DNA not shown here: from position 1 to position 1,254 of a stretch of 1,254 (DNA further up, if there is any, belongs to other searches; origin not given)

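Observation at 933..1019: Acidic-plus-aromatic segment resembling a transactivation-domain or histone-binding motif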

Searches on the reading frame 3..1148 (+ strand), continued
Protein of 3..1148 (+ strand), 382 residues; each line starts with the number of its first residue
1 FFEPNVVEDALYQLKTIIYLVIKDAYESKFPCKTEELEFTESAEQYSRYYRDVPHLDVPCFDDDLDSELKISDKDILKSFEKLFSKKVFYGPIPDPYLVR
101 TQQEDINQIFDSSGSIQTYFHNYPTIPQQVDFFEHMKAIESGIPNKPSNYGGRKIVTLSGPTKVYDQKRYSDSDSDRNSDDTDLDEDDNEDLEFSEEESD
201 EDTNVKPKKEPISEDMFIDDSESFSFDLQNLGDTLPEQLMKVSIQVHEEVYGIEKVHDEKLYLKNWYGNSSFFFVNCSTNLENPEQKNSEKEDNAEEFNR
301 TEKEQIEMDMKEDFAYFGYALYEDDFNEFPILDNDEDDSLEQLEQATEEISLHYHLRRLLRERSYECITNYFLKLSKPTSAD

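Call 57: search_protein_families(library=pfam, proteins=[P0023, P0022], max_evalue=1)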
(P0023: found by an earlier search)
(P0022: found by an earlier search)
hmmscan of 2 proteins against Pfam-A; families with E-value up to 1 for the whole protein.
P0023 (716 aa): 1 family
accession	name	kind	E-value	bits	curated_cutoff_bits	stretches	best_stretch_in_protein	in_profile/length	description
PF01402.27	RHH_1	-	0.035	14.5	20.5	1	667-698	6-36/39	Ribbon-helix-helix protein, copG family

P0022 (263 aa): 0 families

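Call 65: fold_search(model_id=the predicted structure, library=pdb)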
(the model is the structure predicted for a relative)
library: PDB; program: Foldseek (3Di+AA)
matches with E <= 10: 8; with E <= 0.001: 0
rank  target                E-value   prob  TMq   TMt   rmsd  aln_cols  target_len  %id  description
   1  7ktr_E                5.6e+00  0.21  0.09  0.42  12.8       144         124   12  Cryo-EM structure of the human SAGA coactivator complex (TRRAP, core) (released 2021-11-10)
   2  6ftx_F                5.9e+00  0.35  0.09  0.57   5.4       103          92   14  Structure of the chromatin remodelling enzyme Chd1 bound to a ubiquitinylated nucleosome (released 2018-08-08)
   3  9y6s_5a               6.2e+00  0.02  0.08  0.06  17.0       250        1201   12  96-nm repeat of the Leishmania tarentolae doublet microtubule (released 2025-12-17)
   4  9rdk_G                7.2e+00  0.23  0.09  0.59  13.3       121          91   16  Cryo-EM structure of the human SAGA co-activator complex (released 2026-04-01)
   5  9rdk_J                8.5e+00  0.04  0.09  0.27  15.1       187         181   15  Cryo-EM structure of the human SAGA co-activator complex (released 2026-04-01)
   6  3nqj_B                9.0e+00  0.18  0.06  0.52   5.1        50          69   34  Crystal structure of (CENP-A/H4)2 heterotetramer (released 2010-08-25)
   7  7scg_D                9.0e+00  0.01  0.05  0.12  23.5       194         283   16  FH210 bound Mu Opioid Receptor-Gi Protein Complex (released 2022-04-20)
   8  5bs7_D                9.5e+00  0.16  0.06  0.52   5.0        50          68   34  Structure of histone H3/H4 in complex with Spt2 (released 2015-07-08)

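Call 71: search_protein_families(library=ncbifam, proteins=[P0023], max_evalue=1)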
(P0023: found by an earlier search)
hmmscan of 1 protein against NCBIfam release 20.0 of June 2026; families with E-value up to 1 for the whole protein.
P0023 (716 aa): 0 families

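Call 77: list_cluster_members(proteins=[P0006, P0008, P0010, P0011, P0012, P0014, P0015, P0016, P0017, P0021])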
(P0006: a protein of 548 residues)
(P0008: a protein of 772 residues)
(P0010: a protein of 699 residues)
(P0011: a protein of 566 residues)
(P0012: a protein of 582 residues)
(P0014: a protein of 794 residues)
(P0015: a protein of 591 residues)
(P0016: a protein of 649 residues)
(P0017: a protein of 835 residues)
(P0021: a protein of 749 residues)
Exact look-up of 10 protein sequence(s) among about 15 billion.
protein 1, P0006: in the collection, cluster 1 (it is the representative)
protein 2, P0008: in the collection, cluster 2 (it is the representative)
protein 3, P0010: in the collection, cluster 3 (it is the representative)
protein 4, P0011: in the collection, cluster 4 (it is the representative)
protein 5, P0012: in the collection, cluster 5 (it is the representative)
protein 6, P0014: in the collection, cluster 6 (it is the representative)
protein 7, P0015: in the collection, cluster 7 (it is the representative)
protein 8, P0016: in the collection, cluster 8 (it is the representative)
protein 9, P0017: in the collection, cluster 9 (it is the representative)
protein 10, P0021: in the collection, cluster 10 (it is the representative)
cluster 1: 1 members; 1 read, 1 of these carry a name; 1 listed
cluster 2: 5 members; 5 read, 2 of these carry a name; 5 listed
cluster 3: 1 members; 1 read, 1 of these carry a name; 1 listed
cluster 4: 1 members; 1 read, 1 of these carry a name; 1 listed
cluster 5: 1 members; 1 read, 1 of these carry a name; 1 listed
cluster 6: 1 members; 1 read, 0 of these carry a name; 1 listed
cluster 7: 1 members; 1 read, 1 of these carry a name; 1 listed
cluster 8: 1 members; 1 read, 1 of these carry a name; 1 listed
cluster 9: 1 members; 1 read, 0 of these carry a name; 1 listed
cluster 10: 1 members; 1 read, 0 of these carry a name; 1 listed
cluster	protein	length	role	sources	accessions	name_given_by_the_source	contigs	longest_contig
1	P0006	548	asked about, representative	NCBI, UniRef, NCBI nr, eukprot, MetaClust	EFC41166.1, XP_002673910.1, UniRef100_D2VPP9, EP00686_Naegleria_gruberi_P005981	hypothetical protein NAEGRDRAFT_80779 [Naegleria gruberi] | Uncharacterized protein n=1 Tax=Naegleria gruberi TaxID=5762 RepID=D2VPP9_NAEGR | uncharacterized protein NAEGRDRAFT_80779 [Naegleria gruberi]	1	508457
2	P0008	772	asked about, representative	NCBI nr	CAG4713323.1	unnamed protein product [Naegleria fowleri]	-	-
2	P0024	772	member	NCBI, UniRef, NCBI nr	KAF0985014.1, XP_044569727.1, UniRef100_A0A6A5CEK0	hypothetical protein FDP41_000053 [Naegleria fowleri] | F-box domain-containing protein n=1 Tax=Naegleria fowleri TaxID=5763 ... | uncharacterized protein FDP41_000053 [Naegleria fowleri]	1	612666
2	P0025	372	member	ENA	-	-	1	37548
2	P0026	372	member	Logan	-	-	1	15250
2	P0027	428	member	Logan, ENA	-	-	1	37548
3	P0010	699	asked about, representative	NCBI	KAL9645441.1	hypothetical protein ABK040_002639 [Willaertia magna]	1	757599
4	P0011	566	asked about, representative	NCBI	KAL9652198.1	hypothetical protein ABK040_013967 [Willaertia magna]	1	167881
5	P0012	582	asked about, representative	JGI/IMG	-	hypothetical protein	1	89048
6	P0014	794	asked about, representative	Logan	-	-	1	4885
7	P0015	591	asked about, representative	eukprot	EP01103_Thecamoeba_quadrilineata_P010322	TRINITY_DN2192_c0_g1_i1.p1 TRINITY_DN2192_c0_g1~~TRINITY_DN2192_c0_g1_i1.p1 ORF ...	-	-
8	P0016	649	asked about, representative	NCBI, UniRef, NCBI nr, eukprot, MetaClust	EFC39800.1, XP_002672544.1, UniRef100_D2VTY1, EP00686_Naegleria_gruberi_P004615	predicted protein [Naegleria gruberi] | Predicted protein n=1 Tax=Naegleria gruberi TaxID=5762 RepID=D2VTY1_NAEGR | uncharacterized protein NAEGRDRAFT_52227 [Naegleria gruberi]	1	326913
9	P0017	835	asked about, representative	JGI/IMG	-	-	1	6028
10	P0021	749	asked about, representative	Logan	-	-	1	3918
